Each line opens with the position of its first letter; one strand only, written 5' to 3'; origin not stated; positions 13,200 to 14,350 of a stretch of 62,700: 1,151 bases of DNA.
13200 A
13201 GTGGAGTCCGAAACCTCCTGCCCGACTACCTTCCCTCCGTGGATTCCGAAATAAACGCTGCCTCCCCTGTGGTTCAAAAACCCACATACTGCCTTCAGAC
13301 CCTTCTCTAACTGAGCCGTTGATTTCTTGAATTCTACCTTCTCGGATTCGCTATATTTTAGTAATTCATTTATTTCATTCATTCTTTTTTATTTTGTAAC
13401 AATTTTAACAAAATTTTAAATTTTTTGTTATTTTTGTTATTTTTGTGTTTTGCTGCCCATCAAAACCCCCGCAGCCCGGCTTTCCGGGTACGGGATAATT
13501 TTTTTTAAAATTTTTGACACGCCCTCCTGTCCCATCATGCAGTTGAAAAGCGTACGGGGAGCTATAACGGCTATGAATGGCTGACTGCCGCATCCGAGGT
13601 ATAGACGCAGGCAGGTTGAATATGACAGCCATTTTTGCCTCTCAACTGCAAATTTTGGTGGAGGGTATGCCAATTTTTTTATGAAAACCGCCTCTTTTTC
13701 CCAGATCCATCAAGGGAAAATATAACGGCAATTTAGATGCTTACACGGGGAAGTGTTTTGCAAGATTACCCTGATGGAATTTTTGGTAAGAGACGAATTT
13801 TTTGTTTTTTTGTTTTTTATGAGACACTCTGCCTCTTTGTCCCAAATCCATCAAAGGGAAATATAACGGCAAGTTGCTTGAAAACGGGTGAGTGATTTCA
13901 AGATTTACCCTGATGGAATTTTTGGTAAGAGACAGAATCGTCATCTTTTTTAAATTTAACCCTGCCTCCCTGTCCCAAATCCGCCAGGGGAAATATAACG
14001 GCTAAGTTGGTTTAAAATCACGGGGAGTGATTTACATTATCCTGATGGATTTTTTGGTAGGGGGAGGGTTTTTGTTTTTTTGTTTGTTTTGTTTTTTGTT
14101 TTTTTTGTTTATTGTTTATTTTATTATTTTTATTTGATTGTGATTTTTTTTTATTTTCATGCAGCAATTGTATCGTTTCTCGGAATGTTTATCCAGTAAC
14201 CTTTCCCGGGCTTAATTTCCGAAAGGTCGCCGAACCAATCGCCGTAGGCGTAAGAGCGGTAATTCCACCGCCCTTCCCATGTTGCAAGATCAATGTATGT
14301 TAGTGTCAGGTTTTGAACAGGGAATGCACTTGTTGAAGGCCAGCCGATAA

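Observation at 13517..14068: Four tandem copies of a structured-RNA-like element with compensatory stem changes, between the giant adhesin gene and the regulator array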

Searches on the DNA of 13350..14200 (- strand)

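Call 4: search_rna_families(source=window, start=13350, end=14200, threshold=evalue, max_evalue=10, show_alignments=3)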
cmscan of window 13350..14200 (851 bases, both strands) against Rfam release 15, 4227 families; matches with E-value up to 10: 4.
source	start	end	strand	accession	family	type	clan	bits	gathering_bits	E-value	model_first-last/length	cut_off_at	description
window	13778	13848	+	RF04295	mir-329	Gene; miRNA;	CL00149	18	76.8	0.76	1-80/80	no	mir-329 microRNA precursor family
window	13387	13493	+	RF00457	IRES_mnt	Cis-reg; IRES;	-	13.9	100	0.55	1-203/203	no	Mnt IRES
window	13958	14108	-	RF01675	CrcZ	Gene; sRNA;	-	10.3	95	2.8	1-398/398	no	Pseudomonas sRNA CrcZ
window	13496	13575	+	RF00457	IRES_mnt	Cis-reg; IRES;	-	9.6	100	9.3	1-203/203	no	Mnt IRES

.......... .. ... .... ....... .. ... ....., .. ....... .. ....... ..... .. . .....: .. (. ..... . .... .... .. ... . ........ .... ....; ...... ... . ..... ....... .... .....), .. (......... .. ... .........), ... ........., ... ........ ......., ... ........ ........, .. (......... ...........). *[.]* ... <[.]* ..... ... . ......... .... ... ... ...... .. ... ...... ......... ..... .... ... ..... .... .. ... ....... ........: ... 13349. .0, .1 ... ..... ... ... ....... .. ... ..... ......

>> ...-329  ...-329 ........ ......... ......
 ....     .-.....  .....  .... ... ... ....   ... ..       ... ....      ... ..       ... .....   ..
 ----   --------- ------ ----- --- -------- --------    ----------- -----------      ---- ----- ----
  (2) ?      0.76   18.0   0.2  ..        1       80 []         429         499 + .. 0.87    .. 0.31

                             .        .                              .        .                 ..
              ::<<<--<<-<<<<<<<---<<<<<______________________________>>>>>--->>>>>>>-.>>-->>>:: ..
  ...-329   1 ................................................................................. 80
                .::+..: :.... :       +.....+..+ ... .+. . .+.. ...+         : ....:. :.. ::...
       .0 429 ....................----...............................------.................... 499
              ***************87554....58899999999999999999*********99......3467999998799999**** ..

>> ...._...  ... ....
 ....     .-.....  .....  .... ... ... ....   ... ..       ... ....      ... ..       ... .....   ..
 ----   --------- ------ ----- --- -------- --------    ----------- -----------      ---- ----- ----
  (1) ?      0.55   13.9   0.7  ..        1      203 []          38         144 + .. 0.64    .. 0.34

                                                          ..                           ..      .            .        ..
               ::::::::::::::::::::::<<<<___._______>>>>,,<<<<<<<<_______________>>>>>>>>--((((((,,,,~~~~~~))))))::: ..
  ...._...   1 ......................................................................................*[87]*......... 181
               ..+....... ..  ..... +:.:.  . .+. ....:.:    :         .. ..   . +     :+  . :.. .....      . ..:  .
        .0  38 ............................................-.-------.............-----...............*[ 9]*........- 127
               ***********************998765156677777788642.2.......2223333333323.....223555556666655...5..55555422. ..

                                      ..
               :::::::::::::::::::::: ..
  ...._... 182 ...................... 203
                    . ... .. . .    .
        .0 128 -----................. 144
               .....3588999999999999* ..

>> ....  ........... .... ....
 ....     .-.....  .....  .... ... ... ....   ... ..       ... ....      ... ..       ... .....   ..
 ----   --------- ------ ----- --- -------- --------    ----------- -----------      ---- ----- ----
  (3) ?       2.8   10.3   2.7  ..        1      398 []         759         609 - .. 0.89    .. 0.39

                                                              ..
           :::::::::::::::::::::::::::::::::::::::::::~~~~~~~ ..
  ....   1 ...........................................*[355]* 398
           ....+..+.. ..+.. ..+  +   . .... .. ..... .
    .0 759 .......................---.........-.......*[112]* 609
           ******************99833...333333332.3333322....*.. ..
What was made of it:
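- On Any Rfam 15 family: At E up to 10 on 13350-14200 there were only chance hits, to mir-329, Mnt IRES and CrcZ (call 4).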

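Call 36: build_rna_model(alignment_id=A2)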
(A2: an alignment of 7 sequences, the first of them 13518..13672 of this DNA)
Model R1 built from alignment A2 (7 sequences, 173 columns); structure: RNAalifold consensus.
model positions 166; base pairs 45; branch points 0; effective number of sequences 1.25; information 0.59 bits per position. Calibrated on 0.2 Mb of random sequence (short: E-values are rough).
structure used (alignment columns):
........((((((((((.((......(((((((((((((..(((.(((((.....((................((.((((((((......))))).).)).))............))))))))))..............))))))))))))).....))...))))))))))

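Call 37: search_with_rna_model(model_id=R1, source=window, filters=off, max_evalue=10)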
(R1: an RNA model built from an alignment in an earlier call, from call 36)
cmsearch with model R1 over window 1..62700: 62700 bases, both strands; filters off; matches with E-value up to 10: 34.
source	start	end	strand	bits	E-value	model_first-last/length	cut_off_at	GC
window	25396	25564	-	170.5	1.9e-41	1-166/166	no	0.48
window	13518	13677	-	140.1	9.7e-34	1-166/166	no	0.5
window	13828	13944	-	32.6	1.8e-06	1-166/166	no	0.4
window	13687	13805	-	27.7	3e-05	1-166/166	no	0.39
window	13961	14076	-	19.6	0.0035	1-166/166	no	0.46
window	25388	25556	+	16.9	0.017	1-166/166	no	0.47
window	59134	59247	-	12.8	0.18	1-166/166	no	0.33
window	1454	1517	-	12.6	0.21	1-166/166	no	0.5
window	13510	13669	+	12.3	0.24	1-166/166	no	0.49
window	59636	59693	+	11.5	0.39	1-166/166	no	0.28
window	33494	33568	+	11.5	0.4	1-166/166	no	0.41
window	52438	52498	-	11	0.52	1-166/166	no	0.43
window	61492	61534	+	10.8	0.6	1-166/166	no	0.14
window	410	541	+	10.4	0.74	1-166/166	no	0.47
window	58847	58902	-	10.4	0.75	1-166/166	no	0.27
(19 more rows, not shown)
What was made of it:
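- Checked: A covariance model built from long units alone finds S2, S1 and S3 at E = 1.8e-6, 3e-5 and 3.5e-3 and nothing else in the window (call 37).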

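Call 43: search_with_rna_model(model_id=R1, sources=[L201, L202, L203, L204, L098, L139, L140, L158, L162, L151, L193, L147, L150], filters=off, max_evalue=1)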
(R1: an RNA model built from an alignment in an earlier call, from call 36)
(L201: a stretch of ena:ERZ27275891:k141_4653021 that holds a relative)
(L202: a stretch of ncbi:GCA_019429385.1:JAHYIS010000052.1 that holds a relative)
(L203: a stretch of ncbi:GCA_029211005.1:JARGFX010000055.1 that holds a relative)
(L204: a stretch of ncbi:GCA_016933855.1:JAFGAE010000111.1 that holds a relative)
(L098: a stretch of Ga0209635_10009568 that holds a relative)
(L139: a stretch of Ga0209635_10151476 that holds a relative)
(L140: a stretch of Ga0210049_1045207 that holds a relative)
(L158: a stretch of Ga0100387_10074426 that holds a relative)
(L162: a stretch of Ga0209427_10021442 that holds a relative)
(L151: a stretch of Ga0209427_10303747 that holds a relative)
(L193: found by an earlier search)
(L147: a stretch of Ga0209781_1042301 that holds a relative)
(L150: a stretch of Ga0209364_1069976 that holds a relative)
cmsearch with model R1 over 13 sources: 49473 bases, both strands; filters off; matches with E-value up to 1: 18.
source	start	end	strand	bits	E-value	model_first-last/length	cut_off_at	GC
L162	621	789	-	175.4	8.4e-43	1-166/166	no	0.46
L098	7492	7651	-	171.4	9e-42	1-166/166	no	0.48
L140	294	459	+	169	3.6e-41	1-166/166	no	0.52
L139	11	170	+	167.9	6.9e-41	1-166/166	no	0.47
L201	439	607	+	166.9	1.2e-40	1-166/166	no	0.46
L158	483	646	+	160.4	5.3e-39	1-166/166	no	0.51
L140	66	187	+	50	5.4e-11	1-166/166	no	0.43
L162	613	781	+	23.3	0.00032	1-166/166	no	0.45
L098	7484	7643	+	18.9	0.0041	1-166/166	no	0.48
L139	19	178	-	18.9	0.0041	1-166/166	no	0.47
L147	753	851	+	16.7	0.015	1-166/166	no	0.48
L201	447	615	-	16.6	0.016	1-166/166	no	0.46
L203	591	701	-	14.1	0.067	1-166/166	no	0.42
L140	302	467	-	13.3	0.11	1-166/166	no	0.54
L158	491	654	-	13.3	0.11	1-166/166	no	0.52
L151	1218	1262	-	11.1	0.4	1-166/166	no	0.58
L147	763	855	-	10.5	0.56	1-166/166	no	0.46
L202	4503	4605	+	9.5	0.98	1-166/166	no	0.46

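Call 47: search_with_rna_model(model_id=R1, sources=[window, L098, L139, L140, L158, L162, L201], max_evalue=1e-20, make_alignment=true)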
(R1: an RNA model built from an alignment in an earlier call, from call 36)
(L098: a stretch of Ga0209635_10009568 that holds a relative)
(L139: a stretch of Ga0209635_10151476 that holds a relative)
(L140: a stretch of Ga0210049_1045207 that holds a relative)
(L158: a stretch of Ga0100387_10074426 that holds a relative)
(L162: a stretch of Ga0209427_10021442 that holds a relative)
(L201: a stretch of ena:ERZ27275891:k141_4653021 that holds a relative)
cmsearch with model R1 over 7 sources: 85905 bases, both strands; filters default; matches with E-value up to 1e-20: 8.
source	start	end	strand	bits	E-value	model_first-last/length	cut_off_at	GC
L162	621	789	-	175.4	1.4e-42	1-166/166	no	0.46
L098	7492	7651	-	171.4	1.6e-41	1-166/166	no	0.48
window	25396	25564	-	170.5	2.6e-41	1-166/166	no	0.48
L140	294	459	+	169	6.2e-41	1-166/166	no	0.52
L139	11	170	+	167.9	1.2e-40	1-166/166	no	0.47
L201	439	607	+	166.9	2.1e-40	1-166/166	no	0.46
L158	483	646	+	160.5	9.1e-39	1-166/166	no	0.51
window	13518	13677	-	140.1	1.3e-33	1-166/166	no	0.5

Alignment A3: 8 matches aligned to the model, 173 columns, each read 5' to 3' on its own strand. Consensus structure (alignment columns), stored with it:
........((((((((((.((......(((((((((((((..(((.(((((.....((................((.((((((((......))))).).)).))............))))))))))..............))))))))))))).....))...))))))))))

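Call 70: search_with_rna_model(model_id=R1, sources=[L205, L206, L207, L208], filters=off, max_evalue=1)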
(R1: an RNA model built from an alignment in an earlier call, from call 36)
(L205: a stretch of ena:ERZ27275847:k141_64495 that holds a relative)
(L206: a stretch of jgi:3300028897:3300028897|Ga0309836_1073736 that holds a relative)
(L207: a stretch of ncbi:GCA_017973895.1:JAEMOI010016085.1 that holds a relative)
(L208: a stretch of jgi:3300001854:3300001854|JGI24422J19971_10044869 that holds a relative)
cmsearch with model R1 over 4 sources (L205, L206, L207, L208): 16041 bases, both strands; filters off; matches with E-value up to 1: 8.
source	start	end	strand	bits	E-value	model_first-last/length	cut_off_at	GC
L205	1953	2112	+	134.6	6e-33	1-166/166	no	0.48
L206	782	970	+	119.5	4.2e-29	1-166/166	no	0.48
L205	1672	1788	+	31.4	8.8e-07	1-166/166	no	0.41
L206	501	617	+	31.4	8.8e-07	1-166/166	no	0.41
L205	1823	1942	+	28.6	4.6e-06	1-166/166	no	0.42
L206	652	771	+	28.6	4.6e-06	1-166/166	no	0.42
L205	1541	1655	+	23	0.00012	1-166/166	no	0.44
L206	371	484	+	17.9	0.0024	1-166/166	no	0.45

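Call 78: search_with_rna_model(model_id=R1, sources=[L209, L210, L211, L212, L213, L214, L215, L207, L208], filters=off, max_evalue=1)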
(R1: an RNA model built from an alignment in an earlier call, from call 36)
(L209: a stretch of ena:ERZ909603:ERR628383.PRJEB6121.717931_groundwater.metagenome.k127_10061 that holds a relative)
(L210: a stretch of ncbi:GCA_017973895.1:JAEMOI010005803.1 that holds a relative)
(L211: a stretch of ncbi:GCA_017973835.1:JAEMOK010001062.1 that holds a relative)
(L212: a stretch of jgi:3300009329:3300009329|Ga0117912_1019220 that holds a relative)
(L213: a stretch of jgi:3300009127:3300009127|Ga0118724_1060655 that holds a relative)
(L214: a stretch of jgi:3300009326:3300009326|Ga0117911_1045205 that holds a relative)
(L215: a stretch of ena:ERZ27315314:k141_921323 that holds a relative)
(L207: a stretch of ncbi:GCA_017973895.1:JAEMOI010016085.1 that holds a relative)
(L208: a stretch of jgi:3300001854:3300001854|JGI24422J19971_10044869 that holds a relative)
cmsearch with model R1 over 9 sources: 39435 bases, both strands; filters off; matches with E-value up to 1: 7.
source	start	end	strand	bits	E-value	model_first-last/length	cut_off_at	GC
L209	5881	5933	-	10.7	0.4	1-166/166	no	0.26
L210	4511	4563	-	10.7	0.4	1-166/166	no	0.26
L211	406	450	+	10.6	0.43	1-166/166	no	0.2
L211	172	201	+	9.8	0.68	1-166/166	no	0.27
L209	4104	4153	+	9.1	1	1-166/166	no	0.44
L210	2734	2783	+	9.1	1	1-166/166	no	0.44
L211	4679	4728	+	9.1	1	1-166/166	no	0.44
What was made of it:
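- Tried and rejected: Loci of protein homologues at 50-64% identity have no element (calls 43, 70, 78).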

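Call 80: search_with_rna_model(model_id=R1, sources=[window, L140, L205, L098, L158, L201], filters=default, max_evalue=0.0002, make_alignment=true)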
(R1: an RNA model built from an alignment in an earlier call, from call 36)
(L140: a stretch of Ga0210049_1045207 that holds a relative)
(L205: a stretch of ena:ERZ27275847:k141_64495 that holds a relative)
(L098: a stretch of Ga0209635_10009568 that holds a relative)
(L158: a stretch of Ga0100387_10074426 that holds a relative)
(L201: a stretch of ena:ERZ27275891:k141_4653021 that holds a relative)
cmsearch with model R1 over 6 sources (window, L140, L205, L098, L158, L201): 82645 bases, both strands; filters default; matches with E-value up to 0.0002: 12.
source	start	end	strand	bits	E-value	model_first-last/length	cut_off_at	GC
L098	7492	7651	-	171.4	1.5e-41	1-166/166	no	0.48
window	25396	25564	-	170.5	2.5e-41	1-166/166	no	0.48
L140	294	459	+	169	6e-41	1-166/166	no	0.52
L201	439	607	+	166.9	2.1e-40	1-166/166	no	0.46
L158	483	646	+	160.5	8.8e-39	1-166/166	no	0.51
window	13518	13677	-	140.1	1.3e-33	1-166/166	no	0.5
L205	1953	2112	+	134.7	3e-32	1-166/166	no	0.48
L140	66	187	+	50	9.2e-11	1-166/166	no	0.43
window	13828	13944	-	32.5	2.4e-06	1-166/166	no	0.4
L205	1672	1788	+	31.4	4.6e-06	1-166/166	no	0.41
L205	1823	1942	+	28.6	2.4e-05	1-166/166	no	0.42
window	13687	13805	-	27.7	4e-05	1-166/166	no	0.39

Alignment A5: 12 matches aligned to the model, 213 columns, each read 5' to 3' on its own strand. Consensus structure (alignment columns), stored with it:
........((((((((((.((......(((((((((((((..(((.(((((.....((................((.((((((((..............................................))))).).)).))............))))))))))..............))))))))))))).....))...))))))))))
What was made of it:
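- One family: the long-unit model finds the short units (calls 37, 70, 80).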

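Call 89: search_dna_similar(query=window:13505-14075:-, collection=plasmids, mode=distant, max_evalue=0.01)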
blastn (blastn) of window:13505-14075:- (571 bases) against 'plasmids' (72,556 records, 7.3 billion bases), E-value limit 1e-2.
No match.
